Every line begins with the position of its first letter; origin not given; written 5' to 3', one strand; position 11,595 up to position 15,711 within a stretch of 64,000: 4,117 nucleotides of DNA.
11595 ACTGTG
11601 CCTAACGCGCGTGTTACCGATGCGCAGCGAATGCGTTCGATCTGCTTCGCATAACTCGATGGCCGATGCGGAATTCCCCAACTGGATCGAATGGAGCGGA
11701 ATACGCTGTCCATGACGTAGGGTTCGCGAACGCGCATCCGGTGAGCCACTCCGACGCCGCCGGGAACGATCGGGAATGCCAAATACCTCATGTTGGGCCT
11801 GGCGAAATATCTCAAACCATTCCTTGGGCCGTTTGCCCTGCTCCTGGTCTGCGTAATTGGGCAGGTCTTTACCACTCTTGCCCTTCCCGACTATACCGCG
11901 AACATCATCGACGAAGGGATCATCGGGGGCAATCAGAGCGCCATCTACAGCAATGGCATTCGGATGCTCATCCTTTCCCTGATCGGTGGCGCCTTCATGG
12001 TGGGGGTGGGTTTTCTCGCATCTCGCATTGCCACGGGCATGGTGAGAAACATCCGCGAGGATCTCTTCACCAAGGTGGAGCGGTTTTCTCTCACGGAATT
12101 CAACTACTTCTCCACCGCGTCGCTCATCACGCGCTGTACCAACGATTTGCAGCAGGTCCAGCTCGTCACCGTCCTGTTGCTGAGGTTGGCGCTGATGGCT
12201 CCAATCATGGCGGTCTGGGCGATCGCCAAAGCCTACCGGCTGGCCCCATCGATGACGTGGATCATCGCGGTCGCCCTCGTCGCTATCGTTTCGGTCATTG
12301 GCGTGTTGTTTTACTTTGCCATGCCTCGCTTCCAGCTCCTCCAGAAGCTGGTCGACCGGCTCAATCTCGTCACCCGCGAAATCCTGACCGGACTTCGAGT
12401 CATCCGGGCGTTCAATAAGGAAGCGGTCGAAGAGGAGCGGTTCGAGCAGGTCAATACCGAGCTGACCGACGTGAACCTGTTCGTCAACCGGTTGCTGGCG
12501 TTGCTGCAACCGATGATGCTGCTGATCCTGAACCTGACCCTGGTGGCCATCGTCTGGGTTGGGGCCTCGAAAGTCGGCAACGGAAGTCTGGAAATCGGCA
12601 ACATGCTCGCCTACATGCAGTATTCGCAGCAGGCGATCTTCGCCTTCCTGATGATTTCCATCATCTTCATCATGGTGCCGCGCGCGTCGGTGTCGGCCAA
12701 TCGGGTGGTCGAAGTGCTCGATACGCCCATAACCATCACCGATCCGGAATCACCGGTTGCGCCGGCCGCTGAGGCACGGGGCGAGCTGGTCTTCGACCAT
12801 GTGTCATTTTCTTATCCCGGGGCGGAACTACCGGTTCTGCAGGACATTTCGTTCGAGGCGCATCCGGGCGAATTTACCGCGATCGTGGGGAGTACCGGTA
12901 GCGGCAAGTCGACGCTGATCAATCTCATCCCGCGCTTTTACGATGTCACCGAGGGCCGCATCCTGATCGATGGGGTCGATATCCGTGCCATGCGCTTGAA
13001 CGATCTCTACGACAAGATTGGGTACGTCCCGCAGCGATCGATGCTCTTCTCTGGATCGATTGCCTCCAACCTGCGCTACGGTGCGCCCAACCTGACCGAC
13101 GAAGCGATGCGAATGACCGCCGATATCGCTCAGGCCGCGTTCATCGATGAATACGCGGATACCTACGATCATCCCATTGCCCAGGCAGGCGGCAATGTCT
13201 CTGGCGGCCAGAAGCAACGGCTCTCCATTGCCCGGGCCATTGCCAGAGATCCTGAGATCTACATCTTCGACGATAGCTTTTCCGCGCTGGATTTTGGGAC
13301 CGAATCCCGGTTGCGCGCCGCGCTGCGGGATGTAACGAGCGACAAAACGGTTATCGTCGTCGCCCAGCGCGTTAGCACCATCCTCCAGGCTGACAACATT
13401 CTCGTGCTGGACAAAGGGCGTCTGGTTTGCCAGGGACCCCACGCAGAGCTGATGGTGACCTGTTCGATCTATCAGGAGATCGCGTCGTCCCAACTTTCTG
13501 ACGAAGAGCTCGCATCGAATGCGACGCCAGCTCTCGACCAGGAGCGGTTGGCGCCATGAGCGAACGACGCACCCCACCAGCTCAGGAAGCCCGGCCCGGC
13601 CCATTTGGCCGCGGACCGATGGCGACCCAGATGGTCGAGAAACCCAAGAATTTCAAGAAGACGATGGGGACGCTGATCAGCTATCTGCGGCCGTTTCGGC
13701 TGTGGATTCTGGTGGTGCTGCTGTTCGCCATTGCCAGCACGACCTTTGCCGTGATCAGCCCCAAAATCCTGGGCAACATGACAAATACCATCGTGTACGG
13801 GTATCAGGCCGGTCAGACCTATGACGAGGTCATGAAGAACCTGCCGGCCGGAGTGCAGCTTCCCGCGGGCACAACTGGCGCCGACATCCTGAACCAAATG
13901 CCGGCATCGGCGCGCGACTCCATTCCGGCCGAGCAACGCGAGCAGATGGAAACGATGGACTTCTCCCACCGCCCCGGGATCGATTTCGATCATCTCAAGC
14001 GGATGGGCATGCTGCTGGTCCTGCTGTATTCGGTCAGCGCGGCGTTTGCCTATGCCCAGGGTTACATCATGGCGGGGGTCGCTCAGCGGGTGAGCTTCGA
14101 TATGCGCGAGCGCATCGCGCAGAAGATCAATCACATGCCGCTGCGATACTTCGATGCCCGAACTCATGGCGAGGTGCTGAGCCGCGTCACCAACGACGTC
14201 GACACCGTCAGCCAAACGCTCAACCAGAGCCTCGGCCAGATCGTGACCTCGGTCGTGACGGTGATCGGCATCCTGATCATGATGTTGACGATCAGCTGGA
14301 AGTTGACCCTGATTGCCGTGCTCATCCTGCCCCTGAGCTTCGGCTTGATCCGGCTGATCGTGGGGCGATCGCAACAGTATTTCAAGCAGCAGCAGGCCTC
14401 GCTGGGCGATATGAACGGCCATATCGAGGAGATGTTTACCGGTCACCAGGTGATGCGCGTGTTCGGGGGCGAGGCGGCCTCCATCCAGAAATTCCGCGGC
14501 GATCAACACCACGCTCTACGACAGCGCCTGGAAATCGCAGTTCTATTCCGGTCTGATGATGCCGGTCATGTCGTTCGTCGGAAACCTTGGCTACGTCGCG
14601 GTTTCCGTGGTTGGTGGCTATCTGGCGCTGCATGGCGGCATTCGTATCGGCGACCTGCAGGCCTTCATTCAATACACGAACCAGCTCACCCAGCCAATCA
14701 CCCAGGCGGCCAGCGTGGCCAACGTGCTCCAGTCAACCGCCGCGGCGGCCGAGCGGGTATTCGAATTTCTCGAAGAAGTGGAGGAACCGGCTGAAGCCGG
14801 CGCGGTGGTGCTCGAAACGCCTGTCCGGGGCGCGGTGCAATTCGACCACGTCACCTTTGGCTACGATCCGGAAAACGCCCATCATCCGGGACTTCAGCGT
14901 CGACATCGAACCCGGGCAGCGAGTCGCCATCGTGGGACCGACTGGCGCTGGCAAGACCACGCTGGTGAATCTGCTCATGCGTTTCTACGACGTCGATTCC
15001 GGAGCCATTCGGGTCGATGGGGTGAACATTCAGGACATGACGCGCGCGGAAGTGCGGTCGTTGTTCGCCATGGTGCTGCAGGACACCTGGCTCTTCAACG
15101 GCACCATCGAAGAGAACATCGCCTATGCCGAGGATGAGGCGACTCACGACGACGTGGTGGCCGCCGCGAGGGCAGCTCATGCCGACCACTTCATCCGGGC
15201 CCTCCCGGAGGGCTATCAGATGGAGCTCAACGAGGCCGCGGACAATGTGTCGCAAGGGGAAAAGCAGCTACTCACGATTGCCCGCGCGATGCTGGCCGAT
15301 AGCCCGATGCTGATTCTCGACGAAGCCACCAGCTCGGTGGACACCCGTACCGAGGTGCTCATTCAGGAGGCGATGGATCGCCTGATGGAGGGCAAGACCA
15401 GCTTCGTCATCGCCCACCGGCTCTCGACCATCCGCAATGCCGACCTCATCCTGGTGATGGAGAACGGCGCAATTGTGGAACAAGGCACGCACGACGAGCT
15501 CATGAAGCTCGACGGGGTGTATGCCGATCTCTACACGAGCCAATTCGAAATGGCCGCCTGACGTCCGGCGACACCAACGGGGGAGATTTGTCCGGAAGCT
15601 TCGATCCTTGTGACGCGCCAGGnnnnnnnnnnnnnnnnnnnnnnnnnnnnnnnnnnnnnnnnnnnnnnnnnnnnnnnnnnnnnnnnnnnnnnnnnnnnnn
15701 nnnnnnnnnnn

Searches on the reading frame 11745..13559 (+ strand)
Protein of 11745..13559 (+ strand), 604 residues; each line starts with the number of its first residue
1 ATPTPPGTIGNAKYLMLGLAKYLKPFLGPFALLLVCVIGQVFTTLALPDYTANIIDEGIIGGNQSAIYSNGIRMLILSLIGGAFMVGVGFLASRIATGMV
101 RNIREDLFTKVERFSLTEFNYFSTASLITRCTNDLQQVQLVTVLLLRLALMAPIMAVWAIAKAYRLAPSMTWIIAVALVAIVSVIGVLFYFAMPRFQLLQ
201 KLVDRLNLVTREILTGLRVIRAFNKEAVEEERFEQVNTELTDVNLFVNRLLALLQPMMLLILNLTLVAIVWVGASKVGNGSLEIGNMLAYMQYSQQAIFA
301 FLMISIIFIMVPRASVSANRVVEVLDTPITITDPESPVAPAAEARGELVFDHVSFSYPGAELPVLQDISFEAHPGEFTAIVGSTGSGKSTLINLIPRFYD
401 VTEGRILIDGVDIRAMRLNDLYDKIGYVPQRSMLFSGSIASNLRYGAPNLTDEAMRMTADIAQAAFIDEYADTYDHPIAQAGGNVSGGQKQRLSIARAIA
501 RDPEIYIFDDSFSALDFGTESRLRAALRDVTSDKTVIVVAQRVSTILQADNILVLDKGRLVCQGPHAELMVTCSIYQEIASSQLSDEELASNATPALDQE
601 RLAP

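Call 13: search_protein_families(library=pfam, proteins=[window:11745-13559:+], max_evalue=0.001)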
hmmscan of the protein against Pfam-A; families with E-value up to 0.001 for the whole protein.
window:11745-13559:+ (604 aa): 4 families
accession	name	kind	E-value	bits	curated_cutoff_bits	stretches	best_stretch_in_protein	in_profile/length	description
PF00664.28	ABC_membrane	-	7.5e-32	111.5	28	1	31-300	2-273/274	ABC transporter transmembrane region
PF00005.33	ABC_tran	-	1.8e-29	103.5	25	1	365-512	1-136/137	ABC transporter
PF02463.25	SMC_N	-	1.2e-07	31.9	40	0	405-553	110-209/220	RecF/RecN/SMC N terminal domain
PF13555.12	AAA_29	-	0.00088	19.4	27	0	370-392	17-39/61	P-loop containing region of AAA domain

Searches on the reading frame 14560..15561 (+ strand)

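Call 13: search_protein_families(library=pfam, proteins=[window:14560-15561:+], max_evalue=0.001)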
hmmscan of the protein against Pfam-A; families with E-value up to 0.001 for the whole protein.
window:14560-15561:+ (333 aa): 5 families
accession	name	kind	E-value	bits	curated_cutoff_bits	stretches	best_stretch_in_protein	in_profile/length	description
PF00005.33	ABC_tran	-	7.5e-30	104.8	25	1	110-258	2-137/137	ABC transporter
PF13401.12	AAA_22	-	4.4e-06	27.5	27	1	122-258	8-95/130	AAA domain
PF02463.25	SMC_N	-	4.9e-06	26.6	40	1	158-298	116-209/220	RecF/RecN/SMC N terminal domain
PF13304.12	AAA_21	-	0.00029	21.4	27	0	223-282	231-293/304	AAA domain, putative AbiEii toxin, Type IV TA system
PF13191.12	AAA_16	-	0.00038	21.4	32.6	0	120-272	25-156/167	AAA ATPase domain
